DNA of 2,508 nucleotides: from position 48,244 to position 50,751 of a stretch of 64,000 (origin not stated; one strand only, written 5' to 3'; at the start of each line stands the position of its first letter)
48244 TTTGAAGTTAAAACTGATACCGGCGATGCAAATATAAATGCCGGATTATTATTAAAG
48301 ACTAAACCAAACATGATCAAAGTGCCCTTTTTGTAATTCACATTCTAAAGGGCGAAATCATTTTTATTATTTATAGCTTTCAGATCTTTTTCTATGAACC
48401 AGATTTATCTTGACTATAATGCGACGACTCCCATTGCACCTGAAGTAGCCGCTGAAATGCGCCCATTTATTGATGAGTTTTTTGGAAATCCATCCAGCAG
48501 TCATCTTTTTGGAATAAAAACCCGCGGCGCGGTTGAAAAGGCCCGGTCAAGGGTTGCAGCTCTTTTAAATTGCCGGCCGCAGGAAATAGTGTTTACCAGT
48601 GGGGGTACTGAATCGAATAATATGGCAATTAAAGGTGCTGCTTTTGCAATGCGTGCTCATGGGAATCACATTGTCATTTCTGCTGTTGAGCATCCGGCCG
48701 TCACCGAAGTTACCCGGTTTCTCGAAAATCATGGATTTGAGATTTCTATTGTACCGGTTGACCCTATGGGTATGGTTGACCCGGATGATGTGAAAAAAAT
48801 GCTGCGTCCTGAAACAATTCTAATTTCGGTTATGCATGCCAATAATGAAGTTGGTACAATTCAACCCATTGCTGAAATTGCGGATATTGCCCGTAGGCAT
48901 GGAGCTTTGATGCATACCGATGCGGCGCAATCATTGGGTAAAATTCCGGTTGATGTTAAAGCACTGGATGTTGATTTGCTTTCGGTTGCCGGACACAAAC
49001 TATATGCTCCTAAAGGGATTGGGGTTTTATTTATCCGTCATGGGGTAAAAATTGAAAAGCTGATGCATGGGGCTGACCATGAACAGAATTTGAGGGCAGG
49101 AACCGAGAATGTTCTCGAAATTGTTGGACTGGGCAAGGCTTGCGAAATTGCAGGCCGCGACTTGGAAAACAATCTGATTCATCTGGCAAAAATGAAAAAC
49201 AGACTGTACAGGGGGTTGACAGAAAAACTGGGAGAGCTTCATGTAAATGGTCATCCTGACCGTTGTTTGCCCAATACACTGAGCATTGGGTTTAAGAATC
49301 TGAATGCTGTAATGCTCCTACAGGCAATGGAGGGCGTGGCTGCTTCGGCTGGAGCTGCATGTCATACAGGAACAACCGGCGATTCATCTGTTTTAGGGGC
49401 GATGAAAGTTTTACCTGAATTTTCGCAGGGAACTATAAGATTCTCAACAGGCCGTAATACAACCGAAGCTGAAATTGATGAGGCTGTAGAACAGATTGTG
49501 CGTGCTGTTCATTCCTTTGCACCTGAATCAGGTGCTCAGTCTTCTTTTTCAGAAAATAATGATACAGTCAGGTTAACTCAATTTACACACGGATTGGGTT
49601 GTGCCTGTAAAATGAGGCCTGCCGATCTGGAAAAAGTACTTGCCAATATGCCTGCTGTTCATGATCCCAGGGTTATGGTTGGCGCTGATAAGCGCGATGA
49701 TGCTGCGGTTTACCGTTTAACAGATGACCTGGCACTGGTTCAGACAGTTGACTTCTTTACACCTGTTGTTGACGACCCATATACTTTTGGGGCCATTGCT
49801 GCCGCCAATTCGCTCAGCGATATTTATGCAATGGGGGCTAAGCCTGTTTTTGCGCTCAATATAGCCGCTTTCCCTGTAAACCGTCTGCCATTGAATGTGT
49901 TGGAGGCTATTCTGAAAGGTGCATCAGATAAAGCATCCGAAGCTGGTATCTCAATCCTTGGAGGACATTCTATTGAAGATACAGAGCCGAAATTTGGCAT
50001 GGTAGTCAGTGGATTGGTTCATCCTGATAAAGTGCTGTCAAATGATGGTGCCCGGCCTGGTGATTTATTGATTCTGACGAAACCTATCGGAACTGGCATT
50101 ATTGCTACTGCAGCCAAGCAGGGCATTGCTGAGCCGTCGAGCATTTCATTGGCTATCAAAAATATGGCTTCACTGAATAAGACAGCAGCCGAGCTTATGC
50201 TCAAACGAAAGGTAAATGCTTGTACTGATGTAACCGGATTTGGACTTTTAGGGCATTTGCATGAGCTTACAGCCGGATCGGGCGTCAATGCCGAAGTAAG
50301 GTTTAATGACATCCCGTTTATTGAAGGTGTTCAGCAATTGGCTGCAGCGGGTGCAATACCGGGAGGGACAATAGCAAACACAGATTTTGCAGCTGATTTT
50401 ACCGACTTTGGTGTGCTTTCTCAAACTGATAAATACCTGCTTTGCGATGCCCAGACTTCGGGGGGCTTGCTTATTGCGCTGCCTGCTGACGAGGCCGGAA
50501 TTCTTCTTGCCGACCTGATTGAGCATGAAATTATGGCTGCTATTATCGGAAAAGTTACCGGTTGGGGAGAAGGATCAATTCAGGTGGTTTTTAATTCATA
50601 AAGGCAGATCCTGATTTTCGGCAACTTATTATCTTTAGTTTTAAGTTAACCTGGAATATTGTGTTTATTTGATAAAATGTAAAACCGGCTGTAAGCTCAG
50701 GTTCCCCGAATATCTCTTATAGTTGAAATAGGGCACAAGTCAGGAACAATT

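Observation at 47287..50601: Two-gene selenouridine module: mnmH plus a NifS-SelD fusion that could channel Se from selenocysteine to selenophosphate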

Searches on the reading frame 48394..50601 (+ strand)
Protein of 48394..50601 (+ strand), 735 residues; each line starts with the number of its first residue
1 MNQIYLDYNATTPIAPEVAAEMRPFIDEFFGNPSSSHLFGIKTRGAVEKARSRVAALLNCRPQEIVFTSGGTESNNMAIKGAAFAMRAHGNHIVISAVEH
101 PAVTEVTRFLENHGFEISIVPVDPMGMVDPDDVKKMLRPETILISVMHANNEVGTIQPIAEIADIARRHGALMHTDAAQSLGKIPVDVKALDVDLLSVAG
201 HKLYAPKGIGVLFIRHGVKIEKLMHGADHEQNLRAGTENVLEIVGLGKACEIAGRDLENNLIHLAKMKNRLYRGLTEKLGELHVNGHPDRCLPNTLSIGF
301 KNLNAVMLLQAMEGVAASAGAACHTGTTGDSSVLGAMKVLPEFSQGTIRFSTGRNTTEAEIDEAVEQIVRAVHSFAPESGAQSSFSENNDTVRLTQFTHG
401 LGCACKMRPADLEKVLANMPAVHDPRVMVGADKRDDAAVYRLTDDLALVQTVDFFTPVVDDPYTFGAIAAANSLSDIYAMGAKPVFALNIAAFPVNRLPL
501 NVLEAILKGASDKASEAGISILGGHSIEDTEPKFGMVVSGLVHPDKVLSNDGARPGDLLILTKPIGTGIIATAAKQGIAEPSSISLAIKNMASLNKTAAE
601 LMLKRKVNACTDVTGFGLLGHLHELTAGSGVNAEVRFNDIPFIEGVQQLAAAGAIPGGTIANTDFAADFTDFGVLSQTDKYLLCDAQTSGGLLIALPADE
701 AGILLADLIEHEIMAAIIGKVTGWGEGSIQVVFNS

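Call 3: search_protein_families(library=pfam, proteins=[window:48394-50601:+])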
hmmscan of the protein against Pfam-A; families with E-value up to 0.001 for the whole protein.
window:48394-50601:+ (735 aa): 5 families
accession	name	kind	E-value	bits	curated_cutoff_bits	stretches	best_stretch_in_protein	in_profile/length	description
PF00266.25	Aminotran_5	-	4.7e-78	263.2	21.5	1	4-362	1-369/371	Aminotransferase class-V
PF00586.29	AIRS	-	1.4e-28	100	24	1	435-542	2-112/112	AIR synthase related protein, N-terminal domain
PF02769.27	AIRS_C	-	1.3e-20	74.6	23.1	1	554-731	1-155/156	AIR synthase related protein, C-terminal domain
PF01212.27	Beta_elim_lyase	-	6.4e-08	32.7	27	1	51-179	38-171/288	Beta-eliminating lyase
PF01041.23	DegT_DnrJ_EryC1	-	1.7e-05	24.7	19.8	1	65-182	42-151/360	DegT/DnrJ/EryC1/StrS aminotransferase family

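Call 4: search_protein_families(library=ncbifam, proteins=[window:48394-50601:+])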
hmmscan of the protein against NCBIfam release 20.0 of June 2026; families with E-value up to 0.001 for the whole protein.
window:48394-50601:+ (735 aa): 55 families (the best 25 are shown)
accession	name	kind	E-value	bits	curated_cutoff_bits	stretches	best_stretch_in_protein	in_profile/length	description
TIGR03402.1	FeS_nifS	equivalog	1.3e-137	458.6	530.75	1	4-373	1-371/379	cysteine desulfurase NifS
TIGR00476.1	selD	equivalog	1.2e-120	402.4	125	1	393-700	1-310/311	selenide, water dikinase SelD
NF010611.0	PRK14012.1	equivalog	2.3e-115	385.8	548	1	3-374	6-381/406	IscS subfamily cysteine desulfurase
TIGR02006.1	IscS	equivalog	1.1e-114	383.6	643.2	1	3-375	4-378/402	IscS subfamily cysteine desulfurase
TIGR03235.1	DNA_S_dndA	equivalog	9.2e-112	373.8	480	1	5-351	1-352/353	cysteine desulfurase DndA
NF002098.0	PRK00943.1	equivalog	1.1e-111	373.1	299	1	389-731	3-344/347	selenide, water dikinase SelD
TIGR03403.1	nifS_epsilon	equivalog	2e-94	316.5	587.7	1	4-373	1-374/382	NifS family cysteine desulfurase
NF002806.0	PRK02948.1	subfamily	2.2e-89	300.1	304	1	4-371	2-371/381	IscS subfamily cysteine desulfurase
NF010705.0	PRK14105.1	equivalog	1.4e-56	191.9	291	1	390-651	4-279/345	selenide, water dikinase SelD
TIGR01977.1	am_tr_V_EF2568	hypoth_equivalog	9.4e-52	176.3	377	1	4-368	1-373/376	cysteine desulfurase family protein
TIGR01979.1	sufS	subfamily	1.3e-43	149.4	475.1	1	4-368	20-395/403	SufS family cysteine desulfurase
TIGR04369.1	fusion_not_SelD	hypoth_equivalog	8e-42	143.3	700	1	396-707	351-692/701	oxidoreductase/SelD-related fusion protein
NF041166.1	f2_encap_cargo1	exception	1.7e-39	136.4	800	1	5-217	248-463/623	family 2A encapsulin nanocompartment cargo protein cysteine desulfurase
NF040779.1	Sec_lyase_SclA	exception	9.7e-37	126.7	525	1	4-368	1-373/378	selenocysteine lyase SclA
NF006791.0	PRK09295.1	equivalog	2.7e-31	109.1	661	1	34-217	56-241/406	cysteine desulfurase SufS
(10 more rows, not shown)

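Call 7: find_homologous_proteins(query=window:48394-50601:+, region=1-735)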
Query window:48394-50601:+, residues 1-735 (735 aa): 7992 proteins with E <= 0.001 among 8000 candidates; the best 120 are listed.
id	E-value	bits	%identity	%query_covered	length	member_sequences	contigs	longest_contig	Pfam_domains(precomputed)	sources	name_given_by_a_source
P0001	0.0e+0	1554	95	100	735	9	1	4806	PF00266.26,PF00586.30,PF01212.28,PF01041.24,PF02769.28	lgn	-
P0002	0.0e+0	1371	85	100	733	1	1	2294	PF00266.26,PF00586.30,PF01212.28,PF01041.24,PF02769.28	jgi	-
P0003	0.0e+0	1367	84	100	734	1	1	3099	PF00266.26,PF00586.30,PF01212.28,PF01041.24,PF02769.28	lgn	-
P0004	0.0e+0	1364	84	99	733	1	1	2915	PF00266.26,PF00586.30,PF01212.28,PF01041.24,PF02769.28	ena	-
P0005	0.0e+0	1331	81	100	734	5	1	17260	PF00266.26,PF00586.30,PF01212.28,PF01041.24,PF02769.28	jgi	jgi:cysteine desulfurase NifS/selenium donor protein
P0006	0.0e+0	1326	82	100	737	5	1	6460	PF00266.26,PF00586.30,PF01212.28,PF01041.24,PF02769.28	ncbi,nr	ncbi:MAG: selenide, water dikinase SelD [Lentimicrobium sp.]|nr:selenide, water dikinase SelD [Lenti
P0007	0.0e+0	1319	81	100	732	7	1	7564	PF00155.28,PF00266.26,PF00586.30,PF01212.28,PF01041.24,PF02769.28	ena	-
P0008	0.0e+0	1312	80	100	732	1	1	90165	PF00266.26,PF00586.30,PF01212.28,PF01041.24,PF02769.28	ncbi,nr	ncbi:MAG: selenide, water dikinase SelD [Bacteroidales bacterium]|nr:selenide, water dikinase SelD [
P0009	0.0e+0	1311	80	100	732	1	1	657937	PF00266.26,PF00586.30,PF01212.28,PF01041.24,PF02769.28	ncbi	-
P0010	0.0e+0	1306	80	100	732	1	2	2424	PF00266.26,PF00586.30,PF01212.28,PF01041.24,PF02769.28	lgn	-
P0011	0.0e+0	1301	80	100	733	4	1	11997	PF00266.26,PF00586.30,PF01212.28,PF01041.24,PF02769.28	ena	-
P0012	0.0e+0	1288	78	100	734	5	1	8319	PF00266.26,PF00586.30,PF01212.28,PF01041.24,PF02769.28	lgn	-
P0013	0.0e+0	1281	79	100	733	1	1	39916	PF00266.26,PF00586.30,PF01212.28,PF01041.24,PF02769.28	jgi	-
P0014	0.0e+0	1279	79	100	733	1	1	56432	PF00266.26,PF00586.30,PF01212.28,PF01041.24,PF02769.28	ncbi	ncbi:MAG: selenide, water dikinase SelD [Bacteroidota bacterium]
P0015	0.0e+0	1210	74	100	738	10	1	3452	PF00266.26,PF00586.30,PF01212.28,PF01041.24,PF02769.28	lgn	-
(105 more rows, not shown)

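Call 28: find_related_loci(query=A1, collection=genome_contigs, flank=4000)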
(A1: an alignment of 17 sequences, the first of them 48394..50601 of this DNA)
Query A1 (735 aa) in genome_contigs; peptide patterns used: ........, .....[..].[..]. (x = any residue, [..] = any of these).
599 stretches matched a pattern (row limit reached: there are more); 562 encode a relative of the query (tblastn E <= 1e-3); the best 80 are kept; 80 distinct loci.
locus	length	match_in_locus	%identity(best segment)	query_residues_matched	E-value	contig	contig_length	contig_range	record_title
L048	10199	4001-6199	58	1-731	0e+0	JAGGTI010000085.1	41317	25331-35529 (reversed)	MAG: Candidatus Zixiibacteriota bacterium isolate AUK044 PB_MANV_044_c_000000000027, whole genome shotgun sequence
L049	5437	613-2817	57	3-732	0e+0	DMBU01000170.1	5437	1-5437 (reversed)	MAG TPA_asm: Bacteroidales bacterium isolate UBA12171 contig_1942, whole genome shotgun sequence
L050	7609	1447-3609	59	4-722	0e+0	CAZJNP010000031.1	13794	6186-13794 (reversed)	MAG TPA_asm: uncultured Calditrichaceae bacterium isolate binchicken_co172_69 genome assembly, contig: NODE_3796_length_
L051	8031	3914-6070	58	1-722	0e+0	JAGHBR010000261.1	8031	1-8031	MAG: Caldisericaceae bacterium isolate AUK261 PB_MBMC_215_c_000000000411, whole genome shotgun sequence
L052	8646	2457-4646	56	4-731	0e+0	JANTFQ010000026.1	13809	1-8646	MAG: Calditrichaceae bacterium isolate bin100120 c_000000004561, whole genome shotgun sequence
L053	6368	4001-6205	58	3-732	0e+0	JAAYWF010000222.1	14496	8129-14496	MAG: Lentimicrobium sp. isolate AS4BglBPHE_32 29841_AS4B, whole genome shotgun sequence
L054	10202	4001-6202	59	4-731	0e+0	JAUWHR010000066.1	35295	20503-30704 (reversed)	MAG: Anaerolineae bacterium isolate CSMAG_2273 CSMAG_2273_k141_615959_length_35295_cov_15.9906, whole genome shotgun seq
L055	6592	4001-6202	56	1-731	0e+0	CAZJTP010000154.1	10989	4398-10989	MAG TPA_asm: uncultured Phycisphaeraceae bacterium isolate binchicken_co116_291 genome assembly, contig: NODE_6689_lengt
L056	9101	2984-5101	56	4-710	0e+0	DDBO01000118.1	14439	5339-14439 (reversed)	MAG TPA_asm: Bacteroidales bacterium UBA2030 UBA2030_contig_2473, whole genome shotgun sequence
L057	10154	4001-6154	56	4-721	0e+0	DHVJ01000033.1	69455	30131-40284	MAG TPA_asm: Anaerolineaceae bacterium UBA5211 UBA5211_contig_32586, whole genome shotgun sequence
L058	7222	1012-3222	56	1-731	0e+0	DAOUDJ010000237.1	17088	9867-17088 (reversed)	MAG TPA_asm: Anaerolineales bacterium isolate M42_98 k117_1921778, whole genome shotgun sequence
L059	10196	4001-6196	57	1-731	0e+0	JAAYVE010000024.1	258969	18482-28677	MAG: Deltaproteobacteria bacterium isolate AS27yjCOA_29 62851_AS27, whole genome shotgun sequence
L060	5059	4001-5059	62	2-354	1e-145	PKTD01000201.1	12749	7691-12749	MAG: Marinilabiliales bacterium isolate BM719 sc_2876, whole genome shotgun sequence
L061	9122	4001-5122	62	4-376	6e-145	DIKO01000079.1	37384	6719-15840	MAG TPA_asm: Desulfobacteraceae bacterium UBA5616 UBA5616_contig_8566, whole genome shotgun sequence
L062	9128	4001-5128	61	4-378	9e-145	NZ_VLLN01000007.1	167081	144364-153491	Geobacter argillaceus strain ATCC BAA-1139 Ga0052872_scaffold00007.7, whole genome shotgun sequence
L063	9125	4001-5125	62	1-375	2e-143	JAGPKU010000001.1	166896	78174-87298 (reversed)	MAG: Syntrophobacterales bacterium isolate Gw_SlDig_bin_8 Gw_SlDig_56_length_166896_cov_63.141897, whole genome shotgun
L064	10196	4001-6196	58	4-732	0e+0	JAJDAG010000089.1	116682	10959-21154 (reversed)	MAG: candidate division KSB1 bacterium isolate OFTM72 OFTM72_88, whole genome shotgun sequence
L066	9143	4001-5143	57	1-381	8e-139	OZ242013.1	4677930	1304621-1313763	MAG: Dehalococcoidia bacterium isolate 46172bb6-85ce-4bfa-83e6-a227f3f22208 genome assembly, chromosome: 1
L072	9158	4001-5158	59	4-385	8e-132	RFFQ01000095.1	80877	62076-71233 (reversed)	MAG: Gemmatimonadetes bacterium isolate J002 k99_683692, whole genome shotgun sequence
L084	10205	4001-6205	55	3-732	0e+0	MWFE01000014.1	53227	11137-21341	MAG: Bacteroidetes bacterium ADurb.Bin008 BWX49_contig000014, whole genome shotgun sequence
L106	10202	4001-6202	55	1-732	0e+0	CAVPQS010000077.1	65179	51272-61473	MAG: uncultured bacterium isolate MFD10097.bin.1.9 genome assembly, contig: contig_6207, whole genome shotgun sequence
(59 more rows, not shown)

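Call 42: search_protein_families(library=pfam, proteins=[L050:642-1385:+, L052:1534-2331:+, L054:1505-3598:+, L055:2399-3709:+, L056:482-2836:+, L057:3139-3972:+, L064:3312-3974:+, L084:3432-3812:+, L106:2029-3948:+, L051:1920-3641:+], max_evalue=0.00001)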
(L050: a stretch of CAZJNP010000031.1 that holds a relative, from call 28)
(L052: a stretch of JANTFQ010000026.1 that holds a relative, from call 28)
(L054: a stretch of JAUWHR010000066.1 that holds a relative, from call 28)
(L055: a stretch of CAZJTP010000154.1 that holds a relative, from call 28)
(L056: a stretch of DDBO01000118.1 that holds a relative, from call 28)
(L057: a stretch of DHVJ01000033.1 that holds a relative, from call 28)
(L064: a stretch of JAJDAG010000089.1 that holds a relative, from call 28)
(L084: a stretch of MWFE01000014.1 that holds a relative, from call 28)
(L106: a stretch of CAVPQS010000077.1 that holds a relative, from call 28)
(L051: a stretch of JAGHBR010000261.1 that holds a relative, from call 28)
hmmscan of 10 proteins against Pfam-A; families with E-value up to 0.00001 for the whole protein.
L050:642-1385:+ (247 aa): 1 family
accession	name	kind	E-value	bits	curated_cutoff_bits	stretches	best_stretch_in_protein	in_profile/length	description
PF03853.21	YjeF_N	-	3.5e-40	138.2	24.9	1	37-201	2-169/169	YjeF-related protein N-terminus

L052:1534-2331:+ (265 aa): 1 family
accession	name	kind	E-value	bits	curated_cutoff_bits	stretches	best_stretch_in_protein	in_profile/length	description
PF03853.21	YjeF_N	-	4.3e-43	147.6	24.9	1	54-218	3-169/169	YjeF-related protein N-terminus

L054:1505-3598:+ (697 aa): 4 families
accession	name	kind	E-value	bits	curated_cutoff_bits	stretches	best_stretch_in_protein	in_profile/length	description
PF13476.12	AAA_23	-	5.7e-23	83.1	27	1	6-239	2-198/201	AAA domain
PF02463.25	SMC_N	-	4.1e-08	33.4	40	1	5-686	4-212/220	RecF/RecN/SMC N terminal domain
PF04423.19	Rad50_zn_hook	-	1.1e-07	32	24.3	1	334-376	6-47/52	Rad50 zinc hook motif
PF13558.12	SbcC_Walker_B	-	1.7e-06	28.6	27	1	598-656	27-88/90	SbcC/RAD50-like, Walker B motif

L055:2399-3709:+ (436 aa): 2 families
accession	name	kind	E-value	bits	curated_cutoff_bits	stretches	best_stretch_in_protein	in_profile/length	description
PF00109.32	ketoacyl-synt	-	1.2e-46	159.9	20.8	1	3-267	2-252/252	Beta-ketoacyl synthase, N-terminal domain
PF02801.28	Ketoacyl-synt_C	-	4.6e-38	130.3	20.8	1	275-389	1-118/119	Beta-ketoacyl synthase, C-terminal domain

L056:482-2836:+ (784 aa): 3 families
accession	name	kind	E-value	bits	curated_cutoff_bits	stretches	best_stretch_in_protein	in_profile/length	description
PF01433.26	Peptidase_M1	-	4.6e-24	85.7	27.7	1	312-458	68-218/218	Peptidase family M1 domain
PF18962.6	Por_Secre_tail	-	7.6e-10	39.4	27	1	708-775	1-69/75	Secretion system C-terminal sorting domain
PF17900.6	Peptidase_M1_N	-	6.6e-09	36.6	25.8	1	45-222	4-186/186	Peptidase M1 N-terminal domain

L057:3139-3972:+ (277 aa): 2 families
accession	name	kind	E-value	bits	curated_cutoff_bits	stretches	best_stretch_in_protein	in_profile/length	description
PF01061.29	ABC2_membrane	-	2.3e-16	60.4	26.9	1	31-230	9-209/211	ABC-2 type transporter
PF12698.13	ABC2_membrane_3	-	3.8e-11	43.1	31.6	1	65-258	155-346/347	ABC-2 family transporter protein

L064:3312-3974:+ (220 aa): 2 families
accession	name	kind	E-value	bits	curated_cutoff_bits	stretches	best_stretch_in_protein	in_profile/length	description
PF13472.12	Lipase_GDSL_2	-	1.4e-26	94.5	32.9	1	38-201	1-178/178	GDSL-like Lipase/Acylhydrolase family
PF00657.28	Lipase_GDSL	-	1.7e-16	61.5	23.6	1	36-205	1-207/208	GDSL-like Lipase/Acylhydrolase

L084:3432-3812:+ (126 aa): 0 families

L106:2029-3948:+ (639 aa): 3 families
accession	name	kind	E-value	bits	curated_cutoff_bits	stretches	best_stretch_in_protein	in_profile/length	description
PF00733.27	Asn_synthase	-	6.6e-91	306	21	1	246-628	3-354/354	Asparagine synthase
PF13537.11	GATase_7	-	1.4e-43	148.2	25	1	50-169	1-122/123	Glutamine amidotransferase domain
PF13522.11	GATase_6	-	1.5e-41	141.9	27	1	34-164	2-130/130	Glutamine amidotransferase domain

L051:1920-3641:+ (573 aa): 0 families

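Call 43: search_protein_families(library=pfam, proteins=[L049:2893-3390:+, L050:3746-4540:+, L052:4798-5553:+, L054:6367-6954:+, L055:6220-6570:+, L057:6402-6881:+, L059:6359-7027:+, L064:6263-6814:+, L051:6232-6567:+, L048:6458-7003:-], max_evalue=0.00001)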
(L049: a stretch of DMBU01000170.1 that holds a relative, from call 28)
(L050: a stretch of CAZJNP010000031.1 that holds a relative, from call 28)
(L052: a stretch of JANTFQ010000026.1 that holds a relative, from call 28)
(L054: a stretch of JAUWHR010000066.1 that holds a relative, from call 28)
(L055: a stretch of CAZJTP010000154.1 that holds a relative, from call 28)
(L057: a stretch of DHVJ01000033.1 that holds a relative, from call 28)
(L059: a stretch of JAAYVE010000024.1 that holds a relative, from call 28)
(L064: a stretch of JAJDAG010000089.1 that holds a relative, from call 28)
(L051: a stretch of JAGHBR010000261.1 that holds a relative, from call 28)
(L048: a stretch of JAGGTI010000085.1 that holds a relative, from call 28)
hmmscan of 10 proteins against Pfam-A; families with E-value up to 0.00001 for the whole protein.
L049:2893-3390:+ (165 aa): 1 family
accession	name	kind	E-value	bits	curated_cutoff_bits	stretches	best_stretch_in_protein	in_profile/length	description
PF25459.1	AIM3_BBC1_C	-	2.7e-17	63.5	27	1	31-161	25-173/180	AIM3/BBC1 Cysteine proteinase-fold domain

L050:3746-4540:+ (264 aa): 2 families
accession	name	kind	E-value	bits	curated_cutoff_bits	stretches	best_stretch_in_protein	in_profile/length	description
PF00378.25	ECH_1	-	9.9e-53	179.5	27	1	10-255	2-245/251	Enoyl-CoA hydratase/isomerase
PF16113.10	ECH_2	-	2.2e-30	106.8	27.2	1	15-212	2-203/335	Enoyl-CoA hydratase/isomerase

L052:4798-5553:+ (251 aa): 2 families
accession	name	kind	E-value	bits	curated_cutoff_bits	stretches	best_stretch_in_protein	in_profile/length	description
PF00378.25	ECH_1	-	9.8e-53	179.5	27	1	8-249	2-241/251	Enoyl-CoA hydratase/isomerase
PF16113.10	ECH_2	-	2.3e-31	110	27.2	1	13-196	2-186/335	Enoyl-CoA hydratase/isomerase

L054:6367-6954:+ (195 aa): 1 family
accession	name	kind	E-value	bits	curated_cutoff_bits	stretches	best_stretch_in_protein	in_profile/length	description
PF09918.14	DUF2148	-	1.7e-31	108.4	25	1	127-193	1-68/68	Uncharacterized protein containing a ferredoxin domain (DUF2148)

L055:6220-6570:+ (116 aa): 0 families

L057:6402-6881:+ (159 aa): 0 families

L059:6359-7027:+ (222 aa): 3 families
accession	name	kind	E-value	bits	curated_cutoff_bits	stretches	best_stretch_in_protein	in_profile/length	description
PF13510.11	Fer2_4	-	3.5e-21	75.5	22.8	1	4-80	3-81/82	2Fe-2S iron-sulfur cluster binding domain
PF00111.32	Fer2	-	4e-07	30.3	21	1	9-60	3-51/77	2Fe-2S iron-sulfur cluster binding domain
PF10588.14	NADH-G_4Fe-4S_3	-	4.7e-07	29.7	27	1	91-123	5-37/40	NADH-ubiquinone oxidoreductase-G iron-sulfur binding region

L064:6263-6814:+ (183 aa): 2 families
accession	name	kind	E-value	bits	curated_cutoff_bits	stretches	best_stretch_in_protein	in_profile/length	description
PF10604.15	Polyketide_cyc2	-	8.2e-08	33.1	27.4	1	30-119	4-94/142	Polyketide cyclase / dehydrase and lipid transport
PF03364.25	Polyketide_cyc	-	6.7e-06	26.8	23.4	1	36-96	1-54/126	Polyketide cyclase / dehydrase and lipid transport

L051:6232-6567:+ (111 aa): 0 families

L048:6458-7003:- (181 aa): 2 families
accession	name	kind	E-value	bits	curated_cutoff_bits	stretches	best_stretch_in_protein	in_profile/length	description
PF02518.31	HATPase_c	-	2.6e-19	70.1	26.4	1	7-103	9-108/111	Histidine kinase-, DNA gyrase B-, and HSP90-like ATPase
PF13589.12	HATPase_c_3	-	1.8e-11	44.6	25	1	8-110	7-111/137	Histidine kinase-, DNA gyrase B-, and HSP90-like ATPase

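Call 61: predict_structure(alignment_id=A2)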
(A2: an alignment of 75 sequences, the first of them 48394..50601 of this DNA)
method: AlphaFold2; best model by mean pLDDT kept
length: 735 residues; sequences in the alignment: 75
mean_pLDDT: 87.4   pTM: 0.68
mean pLDDT of the five models: 87.4, 86.9, 86.2, 84.2, 83.3
residues with pLDDT >= 90: 466; 70-90: 195; 50-70: 36; < 50: 38
segments of 3 or more residues with pLDDT < 50: 223-235, 322-329, 378-389, 403-405
pLDDT, mean of each block of 10 residues (from residue 1): 85 92 81 69 86 96 89 91 94 94 89 96 95 97 97 95 97 96 96 96 90 91 46 55 95 96 97 96 93 95 79 84 43 83 85 95 96 67 40 74 54 73 84 80 95 87 94 93 95 78 93 96 85 91 93 96 93 83 91 94 95 91 93 96 90 83 92 92 85 96 96 95 96 80
secondary structure, 60 per line:
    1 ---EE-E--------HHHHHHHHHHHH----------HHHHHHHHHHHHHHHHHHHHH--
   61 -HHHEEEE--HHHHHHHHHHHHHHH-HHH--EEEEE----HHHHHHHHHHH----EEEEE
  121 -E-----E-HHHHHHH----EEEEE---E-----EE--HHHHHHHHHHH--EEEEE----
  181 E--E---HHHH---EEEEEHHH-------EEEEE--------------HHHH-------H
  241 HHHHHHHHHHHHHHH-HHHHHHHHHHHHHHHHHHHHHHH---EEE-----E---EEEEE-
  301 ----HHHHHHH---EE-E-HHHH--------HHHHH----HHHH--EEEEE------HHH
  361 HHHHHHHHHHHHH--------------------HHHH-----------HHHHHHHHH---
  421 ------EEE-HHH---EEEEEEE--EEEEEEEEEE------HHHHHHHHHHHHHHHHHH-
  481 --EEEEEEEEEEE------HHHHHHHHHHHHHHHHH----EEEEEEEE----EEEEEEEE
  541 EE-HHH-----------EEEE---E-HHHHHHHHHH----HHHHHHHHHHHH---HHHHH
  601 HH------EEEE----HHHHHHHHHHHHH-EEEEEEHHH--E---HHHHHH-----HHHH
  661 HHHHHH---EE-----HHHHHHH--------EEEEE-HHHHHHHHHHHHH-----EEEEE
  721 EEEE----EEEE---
elements in order (helices of 4 or more, strands of 3 or more residues): H16-27 H38-58 E65-68 H71-85 E92-96 H101-111 E116-120 H130-136 E141-145 H159-169 E172-176 H188-191 E195-199 E210-214 H229-232 H240-255 H257-279 E283-285 E295-299 H305-311 H320-323 H332-336 H341-344 E347-351 H358-373 H394-397 H409-417 E427-429 E437-443 E446-455 H462-479 E483-493 H500-516 E521-528 E533-542 E558-561 H567-576 H581-592 H596-602 E609-612 H617-629 E631-636 H646-651 H657-666 H677-683 E692-696 H698-710 E716-724 E729-732
